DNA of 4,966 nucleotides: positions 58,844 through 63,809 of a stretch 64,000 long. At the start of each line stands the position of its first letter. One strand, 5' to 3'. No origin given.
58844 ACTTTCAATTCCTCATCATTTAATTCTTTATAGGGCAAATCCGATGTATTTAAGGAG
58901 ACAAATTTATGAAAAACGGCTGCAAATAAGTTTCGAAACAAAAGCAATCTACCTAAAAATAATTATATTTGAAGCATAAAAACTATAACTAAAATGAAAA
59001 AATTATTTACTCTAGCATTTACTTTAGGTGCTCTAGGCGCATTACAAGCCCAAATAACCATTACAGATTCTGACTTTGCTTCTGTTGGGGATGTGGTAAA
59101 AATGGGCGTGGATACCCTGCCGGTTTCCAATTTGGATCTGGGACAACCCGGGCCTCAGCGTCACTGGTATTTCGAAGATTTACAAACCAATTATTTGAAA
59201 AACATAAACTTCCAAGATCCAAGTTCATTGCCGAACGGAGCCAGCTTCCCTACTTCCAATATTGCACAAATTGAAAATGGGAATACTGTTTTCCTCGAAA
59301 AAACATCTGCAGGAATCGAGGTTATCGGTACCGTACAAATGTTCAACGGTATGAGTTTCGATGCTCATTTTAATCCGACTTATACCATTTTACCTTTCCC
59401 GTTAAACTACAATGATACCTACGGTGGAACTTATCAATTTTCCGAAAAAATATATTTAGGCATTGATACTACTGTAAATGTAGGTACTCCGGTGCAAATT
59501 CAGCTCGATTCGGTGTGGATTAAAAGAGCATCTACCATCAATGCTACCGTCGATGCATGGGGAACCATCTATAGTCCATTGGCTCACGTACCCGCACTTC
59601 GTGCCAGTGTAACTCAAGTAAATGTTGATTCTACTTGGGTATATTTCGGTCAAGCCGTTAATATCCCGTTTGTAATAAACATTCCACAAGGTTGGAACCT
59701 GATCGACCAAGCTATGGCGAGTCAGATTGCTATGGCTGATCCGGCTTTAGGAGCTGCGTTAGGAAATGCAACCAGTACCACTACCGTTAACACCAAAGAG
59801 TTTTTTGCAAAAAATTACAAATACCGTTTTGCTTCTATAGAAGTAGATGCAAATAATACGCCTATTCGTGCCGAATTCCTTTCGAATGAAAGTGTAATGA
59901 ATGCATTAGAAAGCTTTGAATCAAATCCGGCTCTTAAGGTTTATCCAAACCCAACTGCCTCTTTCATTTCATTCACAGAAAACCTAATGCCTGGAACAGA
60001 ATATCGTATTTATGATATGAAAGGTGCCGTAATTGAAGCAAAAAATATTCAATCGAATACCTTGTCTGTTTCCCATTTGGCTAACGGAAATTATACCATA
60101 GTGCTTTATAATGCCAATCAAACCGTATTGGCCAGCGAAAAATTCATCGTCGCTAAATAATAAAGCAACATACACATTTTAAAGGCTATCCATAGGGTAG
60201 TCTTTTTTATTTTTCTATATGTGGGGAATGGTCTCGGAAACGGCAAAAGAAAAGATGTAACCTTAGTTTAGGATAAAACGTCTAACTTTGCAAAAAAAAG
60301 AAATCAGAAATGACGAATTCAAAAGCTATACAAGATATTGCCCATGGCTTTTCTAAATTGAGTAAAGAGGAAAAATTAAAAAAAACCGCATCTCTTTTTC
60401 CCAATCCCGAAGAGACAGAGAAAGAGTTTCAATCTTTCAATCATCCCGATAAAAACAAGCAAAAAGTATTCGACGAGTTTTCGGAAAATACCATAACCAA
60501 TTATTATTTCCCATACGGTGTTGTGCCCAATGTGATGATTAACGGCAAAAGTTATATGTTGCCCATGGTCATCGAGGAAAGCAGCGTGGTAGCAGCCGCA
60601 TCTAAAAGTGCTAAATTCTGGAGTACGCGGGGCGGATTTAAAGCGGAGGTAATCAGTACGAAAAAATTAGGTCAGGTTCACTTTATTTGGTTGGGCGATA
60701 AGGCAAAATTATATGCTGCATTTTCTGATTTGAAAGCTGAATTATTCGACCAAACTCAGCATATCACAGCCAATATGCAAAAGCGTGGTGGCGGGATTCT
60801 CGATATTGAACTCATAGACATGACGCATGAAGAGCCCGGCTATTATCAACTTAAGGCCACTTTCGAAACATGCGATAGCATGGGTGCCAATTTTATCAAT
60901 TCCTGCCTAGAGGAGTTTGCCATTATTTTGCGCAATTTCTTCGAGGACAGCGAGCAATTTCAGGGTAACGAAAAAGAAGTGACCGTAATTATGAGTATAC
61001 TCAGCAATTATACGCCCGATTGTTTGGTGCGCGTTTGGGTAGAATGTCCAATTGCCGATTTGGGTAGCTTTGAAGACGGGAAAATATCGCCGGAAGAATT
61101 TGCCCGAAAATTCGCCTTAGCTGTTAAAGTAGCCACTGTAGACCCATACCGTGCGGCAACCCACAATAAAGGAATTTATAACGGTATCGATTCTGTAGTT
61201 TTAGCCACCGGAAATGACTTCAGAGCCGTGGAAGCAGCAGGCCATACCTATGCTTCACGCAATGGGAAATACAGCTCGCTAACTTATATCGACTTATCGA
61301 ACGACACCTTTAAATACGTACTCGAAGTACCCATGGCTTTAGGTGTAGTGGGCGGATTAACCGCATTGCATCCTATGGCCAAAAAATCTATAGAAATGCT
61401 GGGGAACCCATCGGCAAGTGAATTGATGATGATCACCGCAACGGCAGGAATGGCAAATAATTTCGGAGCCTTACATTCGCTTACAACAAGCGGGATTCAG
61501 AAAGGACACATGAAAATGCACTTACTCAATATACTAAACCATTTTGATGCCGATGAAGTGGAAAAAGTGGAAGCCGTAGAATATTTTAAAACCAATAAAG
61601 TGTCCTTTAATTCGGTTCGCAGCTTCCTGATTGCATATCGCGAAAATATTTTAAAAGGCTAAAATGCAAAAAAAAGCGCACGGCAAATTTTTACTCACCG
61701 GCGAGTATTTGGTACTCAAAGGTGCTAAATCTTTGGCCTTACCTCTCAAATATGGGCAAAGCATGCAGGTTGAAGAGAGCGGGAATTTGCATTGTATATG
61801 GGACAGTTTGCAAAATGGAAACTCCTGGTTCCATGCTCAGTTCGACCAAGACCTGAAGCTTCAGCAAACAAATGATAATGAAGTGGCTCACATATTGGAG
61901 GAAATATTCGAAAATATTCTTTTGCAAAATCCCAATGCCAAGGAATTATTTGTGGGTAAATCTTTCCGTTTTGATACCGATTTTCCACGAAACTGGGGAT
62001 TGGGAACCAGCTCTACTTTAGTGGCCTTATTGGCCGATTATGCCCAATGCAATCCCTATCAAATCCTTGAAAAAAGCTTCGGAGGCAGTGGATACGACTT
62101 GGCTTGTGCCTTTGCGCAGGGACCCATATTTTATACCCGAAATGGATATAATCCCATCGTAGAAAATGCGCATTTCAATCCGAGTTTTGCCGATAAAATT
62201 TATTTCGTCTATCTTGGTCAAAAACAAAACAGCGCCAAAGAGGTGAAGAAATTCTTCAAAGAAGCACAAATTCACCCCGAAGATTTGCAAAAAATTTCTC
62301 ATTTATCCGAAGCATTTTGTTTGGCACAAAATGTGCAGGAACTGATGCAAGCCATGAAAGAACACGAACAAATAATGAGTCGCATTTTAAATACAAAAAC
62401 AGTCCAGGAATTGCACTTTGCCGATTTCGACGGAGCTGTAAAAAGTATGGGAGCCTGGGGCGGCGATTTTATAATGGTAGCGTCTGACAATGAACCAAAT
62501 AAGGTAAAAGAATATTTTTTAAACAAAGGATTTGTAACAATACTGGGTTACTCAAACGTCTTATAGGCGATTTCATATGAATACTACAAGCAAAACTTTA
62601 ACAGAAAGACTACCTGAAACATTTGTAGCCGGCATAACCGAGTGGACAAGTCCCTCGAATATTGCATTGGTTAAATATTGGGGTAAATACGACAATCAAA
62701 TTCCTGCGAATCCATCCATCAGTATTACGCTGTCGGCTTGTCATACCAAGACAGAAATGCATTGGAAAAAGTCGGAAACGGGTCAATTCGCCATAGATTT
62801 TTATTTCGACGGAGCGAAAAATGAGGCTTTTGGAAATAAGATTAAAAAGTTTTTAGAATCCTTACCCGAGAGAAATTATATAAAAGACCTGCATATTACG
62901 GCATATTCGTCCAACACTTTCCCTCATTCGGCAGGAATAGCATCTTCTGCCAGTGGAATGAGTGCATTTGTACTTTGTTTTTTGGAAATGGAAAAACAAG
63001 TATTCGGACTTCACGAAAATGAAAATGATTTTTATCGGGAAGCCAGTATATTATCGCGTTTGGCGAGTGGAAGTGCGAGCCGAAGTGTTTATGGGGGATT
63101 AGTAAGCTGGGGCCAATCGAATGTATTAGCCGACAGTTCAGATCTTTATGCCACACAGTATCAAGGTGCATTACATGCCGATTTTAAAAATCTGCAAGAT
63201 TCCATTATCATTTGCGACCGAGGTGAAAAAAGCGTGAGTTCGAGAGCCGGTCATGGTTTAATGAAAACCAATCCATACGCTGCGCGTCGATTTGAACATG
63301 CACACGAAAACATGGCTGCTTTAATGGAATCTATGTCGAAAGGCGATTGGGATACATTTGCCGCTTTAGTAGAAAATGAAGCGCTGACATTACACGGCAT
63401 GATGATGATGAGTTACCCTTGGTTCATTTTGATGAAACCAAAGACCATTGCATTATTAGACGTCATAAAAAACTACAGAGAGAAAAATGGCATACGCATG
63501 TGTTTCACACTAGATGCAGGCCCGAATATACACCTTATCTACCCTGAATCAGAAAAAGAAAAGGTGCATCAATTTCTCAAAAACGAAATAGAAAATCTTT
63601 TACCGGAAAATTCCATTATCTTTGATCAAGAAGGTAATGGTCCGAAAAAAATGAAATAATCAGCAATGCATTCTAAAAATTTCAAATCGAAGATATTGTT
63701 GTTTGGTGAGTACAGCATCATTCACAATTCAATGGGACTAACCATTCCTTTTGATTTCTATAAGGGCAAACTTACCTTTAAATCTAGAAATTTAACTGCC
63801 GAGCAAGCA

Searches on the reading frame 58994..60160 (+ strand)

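Call 68: search_protein_families(library=pfam, proteins=[window:58994-60160:+], max_evalue=0.00001)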
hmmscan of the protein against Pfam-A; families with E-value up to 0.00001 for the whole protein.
window:58994-60160:+ (388 aa): 1 family
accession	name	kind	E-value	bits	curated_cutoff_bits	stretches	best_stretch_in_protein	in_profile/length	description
PF18962.6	Por_Secre_tail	-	5.9e-10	39.7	27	1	316-386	1-75/75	Secretion system C-terminal sorting domain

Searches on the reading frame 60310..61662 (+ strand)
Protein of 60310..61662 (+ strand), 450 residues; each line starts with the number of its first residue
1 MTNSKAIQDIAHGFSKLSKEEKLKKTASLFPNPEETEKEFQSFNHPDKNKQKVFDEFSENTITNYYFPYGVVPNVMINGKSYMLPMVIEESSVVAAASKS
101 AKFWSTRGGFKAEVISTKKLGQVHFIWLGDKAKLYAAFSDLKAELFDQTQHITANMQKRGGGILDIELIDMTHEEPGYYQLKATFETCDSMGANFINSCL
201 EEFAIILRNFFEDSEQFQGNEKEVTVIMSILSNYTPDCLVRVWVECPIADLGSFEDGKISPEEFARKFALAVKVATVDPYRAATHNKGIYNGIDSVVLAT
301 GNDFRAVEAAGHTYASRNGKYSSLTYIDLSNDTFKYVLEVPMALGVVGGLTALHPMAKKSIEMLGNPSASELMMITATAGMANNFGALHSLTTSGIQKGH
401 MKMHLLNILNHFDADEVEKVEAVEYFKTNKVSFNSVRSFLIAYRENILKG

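Call 68: search_protein_families(library=pfam, proteins=[window:60310-61662:+], max_evalue=0.00001)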
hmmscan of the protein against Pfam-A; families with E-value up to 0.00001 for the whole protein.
window:60310-61662:+ (450 aa): 1 family
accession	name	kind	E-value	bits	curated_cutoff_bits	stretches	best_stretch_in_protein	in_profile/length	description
PF00368.23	HMG-CoA_red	-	5.1e-84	282.8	27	1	35-404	12-367/368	Hydroxymethylglutaryl-coenzyme A reductase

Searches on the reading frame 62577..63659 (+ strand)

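Call 68: search_protein_families(library=pfam, proteins=[window:62577-63659:+], max_evalue=0.00001)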
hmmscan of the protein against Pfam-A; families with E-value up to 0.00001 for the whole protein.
window:62577-63659:+ (360 aa): 2 families
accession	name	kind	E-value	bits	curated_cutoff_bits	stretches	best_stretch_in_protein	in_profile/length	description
PF22700.2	MVD-like_N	-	2.4e-35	122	27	1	26-186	2-154/157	Diphosphomevalonate decarboxylase-like N-terminal domain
PF18376.6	MDD_C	-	2.2e-13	50.9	23.2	1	210-339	3-135/186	Mevalonate 5-diphosphate decarboxylase C-terminal domain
